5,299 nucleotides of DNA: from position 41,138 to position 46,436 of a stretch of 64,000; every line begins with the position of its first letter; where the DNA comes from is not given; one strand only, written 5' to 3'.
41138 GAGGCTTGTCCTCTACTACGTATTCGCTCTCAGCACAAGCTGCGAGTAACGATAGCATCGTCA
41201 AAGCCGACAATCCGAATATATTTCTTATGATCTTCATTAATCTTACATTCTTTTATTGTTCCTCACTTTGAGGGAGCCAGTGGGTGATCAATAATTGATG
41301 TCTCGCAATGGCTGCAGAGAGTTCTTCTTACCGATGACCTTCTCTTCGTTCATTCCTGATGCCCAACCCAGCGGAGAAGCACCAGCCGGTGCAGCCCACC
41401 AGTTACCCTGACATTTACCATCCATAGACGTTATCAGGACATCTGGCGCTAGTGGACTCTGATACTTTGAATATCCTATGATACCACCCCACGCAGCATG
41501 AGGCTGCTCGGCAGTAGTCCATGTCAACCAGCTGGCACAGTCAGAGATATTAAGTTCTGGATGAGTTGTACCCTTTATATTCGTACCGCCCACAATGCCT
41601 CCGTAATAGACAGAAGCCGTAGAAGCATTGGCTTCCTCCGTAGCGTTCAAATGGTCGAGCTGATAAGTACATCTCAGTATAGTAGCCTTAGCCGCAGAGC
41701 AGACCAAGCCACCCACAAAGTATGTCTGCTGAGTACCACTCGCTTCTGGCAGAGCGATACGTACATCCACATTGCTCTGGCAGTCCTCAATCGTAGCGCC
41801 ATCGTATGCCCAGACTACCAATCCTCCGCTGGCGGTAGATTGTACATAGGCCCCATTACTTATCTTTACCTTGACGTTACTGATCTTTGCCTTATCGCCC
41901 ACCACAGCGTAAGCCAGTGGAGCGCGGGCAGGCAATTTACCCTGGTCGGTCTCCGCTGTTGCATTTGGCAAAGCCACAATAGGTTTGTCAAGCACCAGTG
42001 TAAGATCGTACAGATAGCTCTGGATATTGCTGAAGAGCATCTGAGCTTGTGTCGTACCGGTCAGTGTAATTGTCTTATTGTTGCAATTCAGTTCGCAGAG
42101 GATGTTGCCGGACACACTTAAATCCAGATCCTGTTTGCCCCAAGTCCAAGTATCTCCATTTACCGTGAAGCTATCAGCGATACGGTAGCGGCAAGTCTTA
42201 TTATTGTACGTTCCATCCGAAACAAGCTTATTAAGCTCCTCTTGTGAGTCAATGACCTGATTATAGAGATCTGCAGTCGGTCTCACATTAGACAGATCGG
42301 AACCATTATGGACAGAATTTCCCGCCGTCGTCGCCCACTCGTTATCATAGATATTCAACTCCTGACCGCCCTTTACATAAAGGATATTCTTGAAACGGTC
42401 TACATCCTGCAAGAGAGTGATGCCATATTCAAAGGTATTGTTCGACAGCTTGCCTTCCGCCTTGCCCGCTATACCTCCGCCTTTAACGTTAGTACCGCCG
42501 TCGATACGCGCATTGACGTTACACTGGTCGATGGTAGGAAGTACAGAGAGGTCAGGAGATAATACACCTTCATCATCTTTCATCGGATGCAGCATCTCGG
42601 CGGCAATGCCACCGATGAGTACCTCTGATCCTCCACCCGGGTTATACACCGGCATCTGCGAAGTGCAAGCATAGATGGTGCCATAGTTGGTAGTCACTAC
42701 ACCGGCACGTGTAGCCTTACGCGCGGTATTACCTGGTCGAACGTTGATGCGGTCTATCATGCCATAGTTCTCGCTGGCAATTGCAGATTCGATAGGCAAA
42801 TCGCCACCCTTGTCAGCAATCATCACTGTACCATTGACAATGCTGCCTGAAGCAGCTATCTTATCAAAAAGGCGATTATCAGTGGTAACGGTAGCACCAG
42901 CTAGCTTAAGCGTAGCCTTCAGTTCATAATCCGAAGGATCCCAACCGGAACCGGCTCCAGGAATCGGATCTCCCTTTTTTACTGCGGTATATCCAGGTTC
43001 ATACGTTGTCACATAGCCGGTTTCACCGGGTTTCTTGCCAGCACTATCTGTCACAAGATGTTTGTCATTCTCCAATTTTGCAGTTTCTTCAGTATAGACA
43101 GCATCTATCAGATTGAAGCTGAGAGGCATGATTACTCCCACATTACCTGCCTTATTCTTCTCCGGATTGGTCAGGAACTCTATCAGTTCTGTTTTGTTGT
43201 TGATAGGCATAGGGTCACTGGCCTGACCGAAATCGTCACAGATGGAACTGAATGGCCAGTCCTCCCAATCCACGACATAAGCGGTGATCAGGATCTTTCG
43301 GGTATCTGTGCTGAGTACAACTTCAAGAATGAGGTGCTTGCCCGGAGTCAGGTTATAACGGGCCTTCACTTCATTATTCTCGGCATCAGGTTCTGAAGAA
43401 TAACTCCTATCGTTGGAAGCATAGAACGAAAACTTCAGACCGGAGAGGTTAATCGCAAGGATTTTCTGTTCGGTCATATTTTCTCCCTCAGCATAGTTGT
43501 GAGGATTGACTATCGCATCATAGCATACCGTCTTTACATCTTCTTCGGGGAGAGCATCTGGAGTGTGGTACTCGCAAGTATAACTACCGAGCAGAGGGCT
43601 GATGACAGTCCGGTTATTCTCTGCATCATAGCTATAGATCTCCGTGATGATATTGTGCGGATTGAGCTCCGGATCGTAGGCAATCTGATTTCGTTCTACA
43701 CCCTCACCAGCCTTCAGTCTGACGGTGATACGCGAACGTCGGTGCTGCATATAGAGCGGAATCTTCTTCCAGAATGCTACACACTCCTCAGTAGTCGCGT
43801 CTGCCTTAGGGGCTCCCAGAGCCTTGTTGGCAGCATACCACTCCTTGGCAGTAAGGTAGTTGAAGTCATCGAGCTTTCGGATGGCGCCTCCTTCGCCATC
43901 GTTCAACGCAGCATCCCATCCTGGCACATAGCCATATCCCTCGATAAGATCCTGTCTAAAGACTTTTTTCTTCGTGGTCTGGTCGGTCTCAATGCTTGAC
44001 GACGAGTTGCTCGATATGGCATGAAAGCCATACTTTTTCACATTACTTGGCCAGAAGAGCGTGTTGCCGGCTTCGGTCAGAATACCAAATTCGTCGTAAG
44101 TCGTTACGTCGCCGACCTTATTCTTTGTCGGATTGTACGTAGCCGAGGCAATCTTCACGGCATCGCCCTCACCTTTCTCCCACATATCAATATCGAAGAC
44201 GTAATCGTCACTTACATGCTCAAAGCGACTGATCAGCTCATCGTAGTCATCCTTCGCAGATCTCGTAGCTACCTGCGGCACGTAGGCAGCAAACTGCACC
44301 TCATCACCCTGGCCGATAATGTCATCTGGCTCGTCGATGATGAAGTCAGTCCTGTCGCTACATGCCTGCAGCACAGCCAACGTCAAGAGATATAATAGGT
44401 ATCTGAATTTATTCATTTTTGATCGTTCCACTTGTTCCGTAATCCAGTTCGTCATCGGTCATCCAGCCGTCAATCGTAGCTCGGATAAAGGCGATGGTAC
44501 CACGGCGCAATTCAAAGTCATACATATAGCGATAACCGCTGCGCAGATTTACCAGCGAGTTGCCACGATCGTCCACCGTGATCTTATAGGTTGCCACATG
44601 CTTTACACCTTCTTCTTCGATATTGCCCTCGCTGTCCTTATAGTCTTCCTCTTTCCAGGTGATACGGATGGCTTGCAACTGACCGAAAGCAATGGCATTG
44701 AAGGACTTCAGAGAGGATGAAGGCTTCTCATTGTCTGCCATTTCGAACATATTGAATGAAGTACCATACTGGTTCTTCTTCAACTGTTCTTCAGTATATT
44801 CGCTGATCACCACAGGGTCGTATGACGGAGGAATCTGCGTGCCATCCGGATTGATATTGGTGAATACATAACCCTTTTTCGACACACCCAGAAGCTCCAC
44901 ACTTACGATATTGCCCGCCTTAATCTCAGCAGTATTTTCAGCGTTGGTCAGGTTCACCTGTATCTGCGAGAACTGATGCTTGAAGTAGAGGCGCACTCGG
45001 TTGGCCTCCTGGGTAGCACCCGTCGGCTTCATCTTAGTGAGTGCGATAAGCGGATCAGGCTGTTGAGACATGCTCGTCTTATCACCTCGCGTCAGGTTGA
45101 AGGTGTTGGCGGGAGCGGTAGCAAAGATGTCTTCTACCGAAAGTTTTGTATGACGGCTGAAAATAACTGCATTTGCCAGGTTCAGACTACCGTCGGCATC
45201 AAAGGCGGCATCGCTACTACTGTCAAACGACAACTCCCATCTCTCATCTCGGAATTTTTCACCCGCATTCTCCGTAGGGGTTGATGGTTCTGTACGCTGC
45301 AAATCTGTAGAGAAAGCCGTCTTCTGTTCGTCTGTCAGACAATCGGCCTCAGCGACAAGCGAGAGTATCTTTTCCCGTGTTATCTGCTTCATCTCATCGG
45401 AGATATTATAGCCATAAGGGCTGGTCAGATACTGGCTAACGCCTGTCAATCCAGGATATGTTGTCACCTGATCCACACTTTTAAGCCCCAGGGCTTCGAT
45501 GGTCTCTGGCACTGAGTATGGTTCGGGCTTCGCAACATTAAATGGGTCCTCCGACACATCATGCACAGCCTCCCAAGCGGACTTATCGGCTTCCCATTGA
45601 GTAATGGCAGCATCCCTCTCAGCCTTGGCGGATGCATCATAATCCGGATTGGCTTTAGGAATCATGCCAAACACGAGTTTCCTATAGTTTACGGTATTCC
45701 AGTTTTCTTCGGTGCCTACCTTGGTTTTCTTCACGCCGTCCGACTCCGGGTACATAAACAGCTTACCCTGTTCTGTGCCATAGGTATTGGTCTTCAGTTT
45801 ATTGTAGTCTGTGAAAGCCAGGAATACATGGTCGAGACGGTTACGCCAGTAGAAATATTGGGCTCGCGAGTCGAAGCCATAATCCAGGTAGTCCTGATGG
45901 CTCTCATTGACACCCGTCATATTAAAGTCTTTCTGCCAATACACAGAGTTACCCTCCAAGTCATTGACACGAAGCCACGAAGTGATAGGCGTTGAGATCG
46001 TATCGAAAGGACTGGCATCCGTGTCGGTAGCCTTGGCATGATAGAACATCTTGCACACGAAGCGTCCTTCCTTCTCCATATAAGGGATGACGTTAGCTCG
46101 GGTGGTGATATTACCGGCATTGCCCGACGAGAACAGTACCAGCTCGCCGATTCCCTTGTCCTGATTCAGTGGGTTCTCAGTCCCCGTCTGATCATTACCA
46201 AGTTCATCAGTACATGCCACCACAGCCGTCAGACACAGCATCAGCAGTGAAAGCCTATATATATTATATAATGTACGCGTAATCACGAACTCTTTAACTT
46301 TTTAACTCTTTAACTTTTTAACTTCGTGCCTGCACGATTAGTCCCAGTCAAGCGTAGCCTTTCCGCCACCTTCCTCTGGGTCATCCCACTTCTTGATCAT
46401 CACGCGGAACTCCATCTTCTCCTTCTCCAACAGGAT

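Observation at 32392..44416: Distal genes fuse a pilin-like N-terminal module to GLUG / beta-helix-like domains (candidate tip adhesins)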

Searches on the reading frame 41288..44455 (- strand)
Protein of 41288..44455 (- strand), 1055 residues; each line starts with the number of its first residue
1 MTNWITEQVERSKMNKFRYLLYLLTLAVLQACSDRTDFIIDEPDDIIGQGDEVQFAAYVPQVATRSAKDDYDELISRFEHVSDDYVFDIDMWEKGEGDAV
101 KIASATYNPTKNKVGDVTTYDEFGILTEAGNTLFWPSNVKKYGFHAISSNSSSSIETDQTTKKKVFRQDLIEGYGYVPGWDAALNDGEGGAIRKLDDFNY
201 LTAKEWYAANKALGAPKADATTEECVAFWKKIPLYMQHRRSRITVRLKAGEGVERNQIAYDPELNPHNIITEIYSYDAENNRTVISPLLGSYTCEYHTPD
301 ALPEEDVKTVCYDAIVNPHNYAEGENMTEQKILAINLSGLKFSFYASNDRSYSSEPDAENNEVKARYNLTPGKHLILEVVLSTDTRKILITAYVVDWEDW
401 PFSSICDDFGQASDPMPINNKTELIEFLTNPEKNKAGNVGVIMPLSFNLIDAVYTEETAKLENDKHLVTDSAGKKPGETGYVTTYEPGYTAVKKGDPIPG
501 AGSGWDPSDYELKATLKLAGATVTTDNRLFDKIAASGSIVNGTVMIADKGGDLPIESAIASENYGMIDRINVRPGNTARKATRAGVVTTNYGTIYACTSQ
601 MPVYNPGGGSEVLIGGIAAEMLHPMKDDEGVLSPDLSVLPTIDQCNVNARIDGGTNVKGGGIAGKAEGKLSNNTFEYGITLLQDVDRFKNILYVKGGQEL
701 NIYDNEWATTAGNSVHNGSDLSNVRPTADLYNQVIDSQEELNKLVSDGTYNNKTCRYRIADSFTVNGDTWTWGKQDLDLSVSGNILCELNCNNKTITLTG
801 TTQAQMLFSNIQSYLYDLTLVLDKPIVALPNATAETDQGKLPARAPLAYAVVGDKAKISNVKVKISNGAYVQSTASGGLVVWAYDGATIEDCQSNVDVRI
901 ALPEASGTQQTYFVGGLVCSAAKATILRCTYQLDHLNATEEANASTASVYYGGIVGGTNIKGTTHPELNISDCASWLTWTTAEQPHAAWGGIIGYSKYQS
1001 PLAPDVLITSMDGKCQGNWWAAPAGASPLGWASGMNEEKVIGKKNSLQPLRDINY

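Call 4: search_protein_families(library=pfam, proteins=[window:41288-44455:-], max_evalue=1)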
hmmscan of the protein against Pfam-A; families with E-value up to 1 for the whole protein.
window:41288-44455:- (1055 aa): 1 family
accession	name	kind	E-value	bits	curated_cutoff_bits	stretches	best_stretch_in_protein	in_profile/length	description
PF13149.12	Mfa_like_1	-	4e-06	27.5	27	1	98-397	12-246/246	Fimbrillin-like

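Call 5: search_protein_families(library=ncbifam, proteins=[window:41288-44455:-], max_evalue=1)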
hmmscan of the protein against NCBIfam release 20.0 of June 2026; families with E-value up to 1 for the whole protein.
window:41288-44455:- (1055 aa): 0 families

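Call 9: search_solved_structures(query=window:41288-44455:-, max_evalue=1)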
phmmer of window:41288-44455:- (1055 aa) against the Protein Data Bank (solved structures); distinct sequences matched with E-value up to 1: 0.

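Call 16: find_homologous_proteins(query=window:41288-44416:-, max_evalue=0.001)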
Query window:41288-44416:- (1042 aa): 301 proteins with E <= 0.001 among 8000 candidates; the best 120 are listed.
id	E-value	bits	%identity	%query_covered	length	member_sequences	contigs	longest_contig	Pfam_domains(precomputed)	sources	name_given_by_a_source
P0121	0.0e+0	2407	100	100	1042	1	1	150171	-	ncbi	-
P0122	0.0e+0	2041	84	100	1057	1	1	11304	-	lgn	-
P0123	0.0e+0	1751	74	99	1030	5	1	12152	-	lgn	-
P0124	0.0e+0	1697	73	99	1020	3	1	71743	-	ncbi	-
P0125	0.0e+0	1681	72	100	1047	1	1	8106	-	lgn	-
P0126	0.0e+0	1648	70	100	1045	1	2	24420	PF13149.13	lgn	-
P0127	0.0e+0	1636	70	100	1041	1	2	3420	-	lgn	-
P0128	0.0e+0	1611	69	100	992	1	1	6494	-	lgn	-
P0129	0.0e+0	1609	70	100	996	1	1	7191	-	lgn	-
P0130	0.0e+0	1607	68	100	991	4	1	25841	-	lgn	-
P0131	0.0e+0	1604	70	99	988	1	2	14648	-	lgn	-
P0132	0.0e+0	1603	68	100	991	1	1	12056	-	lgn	-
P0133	0.0e+0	1602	69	100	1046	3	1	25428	-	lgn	-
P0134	0.0e+0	1600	69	100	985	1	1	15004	-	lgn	-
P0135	0.0e+0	1599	69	100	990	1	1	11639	-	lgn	-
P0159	0.0e+0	1354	61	99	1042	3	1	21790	-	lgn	-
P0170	6.0e-213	728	42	100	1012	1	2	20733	-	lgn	-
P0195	3.2e-171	590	36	99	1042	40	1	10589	-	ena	-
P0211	6.8e-168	579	36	100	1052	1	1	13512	PF07581.18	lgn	-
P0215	1.1e-167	578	37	99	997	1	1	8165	PF07581.18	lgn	-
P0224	9.8e-166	571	37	99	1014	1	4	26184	PF07581.18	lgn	-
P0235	1.1e-162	561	36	99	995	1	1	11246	PF07581.18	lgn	-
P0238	1.1e-161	558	36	98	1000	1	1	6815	PF07581.18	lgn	-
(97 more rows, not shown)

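Call 36: search_protein_families(library=pfam, alignment_id=A5, max_evalue=0.01)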
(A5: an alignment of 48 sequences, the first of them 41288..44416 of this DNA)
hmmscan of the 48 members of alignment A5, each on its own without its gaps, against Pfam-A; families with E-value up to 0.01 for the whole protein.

A. member 1, window:41288-44416:- (1042 aa): 1 family
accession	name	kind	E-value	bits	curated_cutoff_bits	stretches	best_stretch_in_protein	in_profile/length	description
PF13149.12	Mfa_like_1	-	3.9e-06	27.5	27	1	85-384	12-246/246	Fimbrillin-like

B. families by the number of members that match (of 48 scanned): 4 families
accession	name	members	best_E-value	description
PF07581.17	Glug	11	3.1e-07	The GLUG motif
PF13149.12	Mfa_like_1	3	3.9e-06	Fimbrillin-like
PF05593.20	RHS_repeat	1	0.0025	RHS Repeat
PF22265.2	T26-6p_Ig-like_dom_2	1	0.0068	T26-6p, second immunoglobulin-like domain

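Call 54: search_solved_structures(query=A2, max_evalue=1)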
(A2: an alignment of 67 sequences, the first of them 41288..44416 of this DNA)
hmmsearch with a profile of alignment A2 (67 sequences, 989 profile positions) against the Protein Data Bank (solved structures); distinct sequences matched with E-value up to 1: 1.
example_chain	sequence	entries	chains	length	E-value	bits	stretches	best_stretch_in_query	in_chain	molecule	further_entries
8h2i_ch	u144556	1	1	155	0.13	13.1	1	627-705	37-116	P15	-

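Call 66: search_protein_families(library=pfam, proteins=[P0211, P0215, P0224, P0235, P0238], max_evalue=0.01)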
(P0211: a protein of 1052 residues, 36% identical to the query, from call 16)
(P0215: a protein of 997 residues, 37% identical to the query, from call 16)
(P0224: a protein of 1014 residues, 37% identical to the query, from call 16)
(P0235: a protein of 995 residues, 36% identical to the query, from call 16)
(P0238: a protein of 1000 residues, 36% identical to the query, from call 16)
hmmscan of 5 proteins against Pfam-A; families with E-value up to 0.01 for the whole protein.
P0211 (1052 aa): 1 family
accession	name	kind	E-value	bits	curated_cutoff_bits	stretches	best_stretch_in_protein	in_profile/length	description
PF07581.17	Glug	-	1.5e-06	28.7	20.5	0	867-885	5-24/28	The GLUG motif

P0215 (997 aa): 1 family
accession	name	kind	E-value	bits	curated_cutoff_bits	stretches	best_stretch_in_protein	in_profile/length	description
PF07581.17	Glug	-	2.4e-06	28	20.5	0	535-566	2-27/28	The GLUG motif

P0224 (1014 aa): 1 family
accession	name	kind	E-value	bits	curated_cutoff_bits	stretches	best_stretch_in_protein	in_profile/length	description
PF07581.17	Glug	-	6.5e-06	26.6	20.5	0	572-602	3-27/28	The GLUG motif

P0235 (995 aa): 1 family
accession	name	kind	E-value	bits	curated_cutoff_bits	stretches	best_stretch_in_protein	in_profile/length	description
PF07581.17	Glug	-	3.1e-07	30.8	20.5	0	837-855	3-22/28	The GLUG motif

P0238 (1000 aa): 1 family
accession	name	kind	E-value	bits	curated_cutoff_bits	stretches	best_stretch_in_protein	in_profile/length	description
PF07581.17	Glug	-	8.2e-06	26.3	20.5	0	541-573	1-27/28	The GLUG motif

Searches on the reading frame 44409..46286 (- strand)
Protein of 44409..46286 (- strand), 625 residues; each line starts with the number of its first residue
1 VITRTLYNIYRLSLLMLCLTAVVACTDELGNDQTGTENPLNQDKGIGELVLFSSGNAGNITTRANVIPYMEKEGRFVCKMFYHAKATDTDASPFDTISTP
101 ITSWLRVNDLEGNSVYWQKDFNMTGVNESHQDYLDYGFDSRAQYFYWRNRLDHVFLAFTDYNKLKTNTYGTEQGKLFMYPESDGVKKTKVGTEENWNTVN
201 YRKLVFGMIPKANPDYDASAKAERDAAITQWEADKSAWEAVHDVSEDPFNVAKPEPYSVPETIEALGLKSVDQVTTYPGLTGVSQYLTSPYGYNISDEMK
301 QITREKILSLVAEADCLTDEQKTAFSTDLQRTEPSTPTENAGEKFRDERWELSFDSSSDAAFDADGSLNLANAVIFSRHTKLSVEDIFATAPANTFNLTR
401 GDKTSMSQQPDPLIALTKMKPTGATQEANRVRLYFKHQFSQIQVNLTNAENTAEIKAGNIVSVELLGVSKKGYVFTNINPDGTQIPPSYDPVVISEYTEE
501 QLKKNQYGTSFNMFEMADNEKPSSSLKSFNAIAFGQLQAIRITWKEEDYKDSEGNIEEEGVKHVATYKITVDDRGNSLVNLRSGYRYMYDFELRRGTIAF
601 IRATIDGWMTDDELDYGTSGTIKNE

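Call 4: search_protein_families(library=pfam, proteins=[window:44409-46286:-], max_evalue=1)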
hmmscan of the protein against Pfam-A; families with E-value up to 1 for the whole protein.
window:44409-46286:- (625 aa): 1 family
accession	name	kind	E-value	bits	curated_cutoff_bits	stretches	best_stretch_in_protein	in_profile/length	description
PF13149.12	Mfa_like_1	-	1.7e-09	38.5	27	1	395-608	80-246/246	Fimbrillin-like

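Call 5: search_protein_families(library=ncbifam, proteins=[window:44409-46286:-], max_evalue=1)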
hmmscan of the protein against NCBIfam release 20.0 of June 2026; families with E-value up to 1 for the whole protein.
window:44409-46286:- (625 aa): 0 families
